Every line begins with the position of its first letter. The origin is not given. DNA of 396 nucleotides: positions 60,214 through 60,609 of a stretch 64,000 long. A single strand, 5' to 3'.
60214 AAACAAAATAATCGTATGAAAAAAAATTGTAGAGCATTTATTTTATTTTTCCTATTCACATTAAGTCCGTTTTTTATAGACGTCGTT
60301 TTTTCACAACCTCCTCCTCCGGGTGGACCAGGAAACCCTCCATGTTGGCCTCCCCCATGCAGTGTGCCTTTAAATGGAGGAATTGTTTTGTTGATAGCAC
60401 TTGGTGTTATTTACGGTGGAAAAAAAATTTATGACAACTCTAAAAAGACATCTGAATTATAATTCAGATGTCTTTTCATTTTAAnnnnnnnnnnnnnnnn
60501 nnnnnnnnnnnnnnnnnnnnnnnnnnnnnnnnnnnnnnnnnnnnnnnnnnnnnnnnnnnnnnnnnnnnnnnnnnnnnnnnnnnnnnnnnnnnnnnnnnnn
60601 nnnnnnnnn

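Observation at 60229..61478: XrtF exosortase pair preceded by a miniprotein that looks like a cognate sorting-signal substrate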

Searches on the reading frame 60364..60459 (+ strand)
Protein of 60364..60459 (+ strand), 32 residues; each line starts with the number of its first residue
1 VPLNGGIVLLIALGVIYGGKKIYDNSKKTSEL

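Call 81: search_protein_representatives(alignment_id=A8)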
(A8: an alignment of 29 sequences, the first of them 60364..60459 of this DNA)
Query: 29 sequences, 32 profile positions. Proteins with E-value up to 0.001 (for the whole library): 1779; up to 1e-10: 61; up to 1e-30: 0. The best 150 are listed.
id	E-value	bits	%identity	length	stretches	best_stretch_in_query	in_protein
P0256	2.0e-14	69.2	-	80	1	1-31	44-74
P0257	9.9e-14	67.0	-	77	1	1-31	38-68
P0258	2.5e-13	65.7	-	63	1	2-31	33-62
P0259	2.7e-13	65.6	-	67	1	1-30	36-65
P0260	3.7e-13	65.2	-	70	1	1-30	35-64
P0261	3.9e-13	65.1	-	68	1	1-30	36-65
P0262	4.1e-13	65.0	-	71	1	2-31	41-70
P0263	4.3e-13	65.0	-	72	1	1-30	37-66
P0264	5.6e-13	64.6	-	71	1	1-31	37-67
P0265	7.8e-13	64.1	-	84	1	1-31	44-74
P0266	8.4e-13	64.0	-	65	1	1-29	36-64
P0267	8.5e-13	64.0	-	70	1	1-30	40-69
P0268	2.4e-12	62.6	-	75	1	1-31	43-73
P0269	3.0e-12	62.2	-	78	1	1-31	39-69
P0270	3.3e-12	62.1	-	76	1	2-31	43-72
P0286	1.8e-11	59.8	-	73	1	1-30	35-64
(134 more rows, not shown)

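Call 83: find_encoding_contigs(protein=P0256, flank=5000, max_places=2)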
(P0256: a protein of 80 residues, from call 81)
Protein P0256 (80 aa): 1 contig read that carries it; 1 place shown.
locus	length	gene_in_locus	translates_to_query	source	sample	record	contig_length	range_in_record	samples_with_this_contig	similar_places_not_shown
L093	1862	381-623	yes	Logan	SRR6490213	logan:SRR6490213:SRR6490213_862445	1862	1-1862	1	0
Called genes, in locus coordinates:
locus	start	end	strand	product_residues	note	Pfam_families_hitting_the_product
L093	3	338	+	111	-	?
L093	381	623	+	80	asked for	PF28310:PID_CTERM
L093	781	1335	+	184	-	PF09721:Exosortase_EpsH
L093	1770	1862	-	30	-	?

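Call 84: find_encoding_contigs(protein=P0269, flank=5000, max_places=2)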
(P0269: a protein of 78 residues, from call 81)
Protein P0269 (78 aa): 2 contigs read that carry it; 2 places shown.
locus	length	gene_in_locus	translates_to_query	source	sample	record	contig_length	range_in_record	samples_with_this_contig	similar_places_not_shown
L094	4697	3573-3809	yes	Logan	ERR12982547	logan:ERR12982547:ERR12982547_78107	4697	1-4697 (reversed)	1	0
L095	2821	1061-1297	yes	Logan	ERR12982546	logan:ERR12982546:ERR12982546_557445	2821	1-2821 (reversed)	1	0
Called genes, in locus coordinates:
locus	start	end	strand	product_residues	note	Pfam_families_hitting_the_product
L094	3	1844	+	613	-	?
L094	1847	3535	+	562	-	PF18962:Por_Secre_tail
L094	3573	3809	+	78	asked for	PF28310:PID_CTERM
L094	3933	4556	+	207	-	-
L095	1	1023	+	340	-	?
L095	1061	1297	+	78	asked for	PF28310:PID_CTERM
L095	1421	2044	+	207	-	-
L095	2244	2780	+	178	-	-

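Call 85: search_protein_families(library=ncbifam, proteins=[L093:781-1332:+, L094:3933-4553:+, L095:2244-2777:+, L093:381-620:+, L094:3573-3806:+, L094:1847-3532:+], max_evalue=0.001)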
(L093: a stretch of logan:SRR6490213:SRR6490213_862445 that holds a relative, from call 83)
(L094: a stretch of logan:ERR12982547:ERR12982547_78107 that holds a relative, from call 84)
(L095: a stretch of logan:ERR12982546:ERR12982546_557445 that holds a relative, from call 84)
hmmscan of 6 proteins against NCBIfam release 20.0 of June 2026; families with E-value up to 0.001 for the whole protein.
L093:781-1332:+ (184 aa): 9 families
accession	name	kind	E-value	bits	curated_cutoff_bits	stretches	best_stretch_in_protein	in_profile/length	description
NF046081.1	exosort_XrtX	exception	9.1e-36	123.3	170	1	17-182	4-164/168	exosortase X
TIGR04128.1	exoso_Fjoh_1448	exception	3.6e-21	76.2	90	1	34-181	25-173/174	exosortase family protein XrtF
TIGR04178.1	exo_archaeo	signature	6.9e-12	45.5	23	1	92-174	2-90/97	exosortase/archaeosortase family protein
TIGR04177.1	exosort_XrtH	exception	1.2e-10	41.6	86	1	90-180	65-155/158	exosortase H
NF046083.1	exosort_XrtY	exception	1.3e-09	38.1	160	1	73-173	65-164/168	exosortase Y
TIGR04124.1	archaeo_artE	exception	1.4e-07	31.7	95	1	81-180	53-151/153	archaeosortase family protein ArtE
TIGR04300.1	exosort_XrtM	exception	4.2e-07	30.5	125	1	69-178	33-145/150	exosortase family protein XrtM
TIGR04144.1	archaeo_VPXXXP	exception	1.3e-05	25.2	150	1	83-176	56-149/156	archaeosortase B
NF033505.2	paceosortase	exception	0.00085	19.5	80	0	20-178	8-146/167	pacearchaeosortase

L094:3933-4553:+ (207 aa): 4 families
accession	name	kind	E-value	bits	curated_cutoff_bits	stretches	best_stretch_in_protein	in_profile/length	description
NF046083.1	exosort_XrtY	exception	2.6e-36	125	160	1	19-190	6-167/168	exosortase Y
NF046081.1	exosort_XrtX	exception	9.4e-12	45.1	170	1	47-198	21-166/168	exosortase X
TIGR04178.1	exo_archaeo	signature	1.9e-10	40.9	23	1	100-192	4-93/97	exosortase/archaeosortase family protein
TIGR04128.1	exoso_Fjoh_1448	exception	5.6e-06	26.7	90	1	18-159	5-144/174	exosortase family protein XrtF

L095:2244-2777:+ (178 aa): 0 families

L093:381-620:+ (80 aa): 1 family
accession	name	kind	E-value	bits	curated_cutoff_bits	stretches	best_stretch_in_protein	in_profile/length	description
NF046080.1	PID_CTERM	domain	7.2e-13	48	26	1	44-67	1-24/25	PID-CTERM protein-sorting domain-containing protein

L094:3573-3806:+ (78 aa): 1 family
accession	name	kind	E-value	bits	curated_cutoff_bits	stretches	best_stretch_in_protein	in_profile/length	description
NF046080.1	PID_CTERM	domain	7.6e-11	41.6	26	1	40-63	2-25/25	PID-CTERM protein-sorting domain-containing protein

L094:1847-3532:+ (562 aa): 1 family
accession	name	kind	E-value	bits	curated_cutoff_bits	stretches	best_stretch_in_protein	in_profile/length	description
TIGR04183.1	Por_Secre_tail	domain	2.6e-10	40.2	23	1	484-560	2-70/72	T9SS type A sorting domain-containing protein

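Call 86: find_encoding_contigs(protein=P0257, flank=4000, max_places=2)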
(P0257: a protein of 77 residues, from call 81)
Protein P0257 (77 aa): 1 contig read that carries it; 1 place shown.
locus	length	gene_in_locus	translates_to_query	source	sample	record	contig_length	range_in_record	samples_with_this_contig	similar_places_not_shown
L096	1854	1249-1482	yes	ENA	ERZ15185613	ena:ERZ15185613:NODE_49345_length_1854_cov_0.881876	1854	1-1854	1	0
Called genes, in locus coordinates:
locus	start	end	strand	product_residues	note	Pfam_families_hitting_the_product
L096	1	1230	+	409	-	?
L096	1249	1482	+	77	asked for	PF28310:PID_CTERM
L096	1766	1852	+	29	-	?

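Call 87: find_encoding_contigs(protein=P0286, flank=4000, max_places=2)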
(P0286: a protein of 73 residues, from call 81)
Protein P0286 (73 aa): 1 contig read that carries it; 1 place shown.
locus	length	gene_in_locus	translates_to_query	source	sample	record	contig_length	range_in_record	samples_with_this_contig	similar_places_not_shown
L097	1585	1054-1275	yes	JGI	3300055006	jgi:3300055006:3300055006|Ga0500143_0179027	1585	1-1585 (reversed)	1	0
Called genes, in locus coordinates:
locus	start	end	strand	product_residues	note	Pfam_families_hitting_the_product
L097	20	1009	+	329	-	PF18962:Por_Secre_tail (weak)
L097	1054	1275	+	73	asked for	PF28310:PID_CTERM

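Call 88: find_encoding_contigs(protein=P0264, flank=4000, max_places=2)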
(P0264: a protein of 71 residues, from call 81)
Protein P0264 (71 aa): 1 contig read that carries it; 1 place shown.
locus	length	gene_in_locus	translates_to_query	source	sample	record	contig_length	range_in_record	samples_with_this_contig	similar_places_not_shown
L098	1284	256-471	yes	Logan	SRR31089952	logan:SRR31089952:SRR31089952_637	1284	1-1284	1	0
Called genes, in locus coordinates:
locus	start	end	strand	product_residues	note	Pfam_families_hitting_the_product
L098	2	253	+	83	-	?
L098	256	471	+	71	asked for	PF28310:PID_CTERM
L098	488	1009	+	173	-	PF09721:Exosortase_EpsH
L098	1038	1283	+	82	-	?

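Call 89: search_protein_families(library=ncbifam, proteins=[L098:488-1006:+, L096:1-1227:+, L097:20-1006:+], max_evalue=0.00001)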
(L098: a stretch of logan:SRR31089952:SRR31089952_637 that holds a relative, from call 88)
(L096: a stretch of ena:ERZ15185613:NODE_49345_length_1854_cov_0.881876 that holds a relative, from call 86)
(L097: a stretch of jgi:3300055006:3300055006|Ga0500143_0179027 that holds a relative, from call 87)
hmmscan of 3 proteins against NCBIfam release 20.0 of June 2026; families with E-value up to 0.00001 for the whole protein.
L098:488-1006:+ (173 aa): 6 families
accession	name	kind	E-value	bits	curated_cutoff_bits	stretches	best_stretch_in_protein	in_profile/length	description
NF046081.1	exosort_XrtX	exception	1.4e-52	178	170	1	7-166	2-163/168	exosortase X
TIGR04128.1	exoso_Fjoh_1448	exception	3.3e-25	89.3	90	1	7-166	6-173/174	exosortase family protein XrtF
NF046083.1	exosort_XrtY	exception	1.4e-16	60.8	160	1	44-162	52-168/168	exosortase Y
TIGR04177.1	exosort_XrtH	exception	3.4e-14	53.1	86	1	51-164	41-154/158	exosortase H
TIGR04178.1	exo_archaeo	signature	1.3e-11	44.6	23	1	80-162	5-94/97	exosortase/archaeosortase family protein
TIGR04300.1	exosort_XrtM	exception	1.1e-06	29.1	125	1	60-161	41-143/150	exosortase family protein XrtM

L096:1-1227:+ (409 aa): 1 family
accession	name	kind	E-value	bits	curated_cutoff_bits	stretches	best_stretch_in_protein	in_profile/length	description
TIGR04183.1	Por_Secre_tail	domain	1.3e-08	34.7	23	1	328-407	1-70/72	T9SS type A sorting domain-containing protein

L097:20-1006:+ (329 aa): 1 family
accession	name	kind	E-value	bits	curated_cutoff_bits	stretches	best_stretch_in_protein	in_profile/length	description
TIGR04183.1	Por_Secre_tail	domain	6.4e-10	38.9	23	1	250-327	1-70/72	T9SS type A sorting domain-containing protein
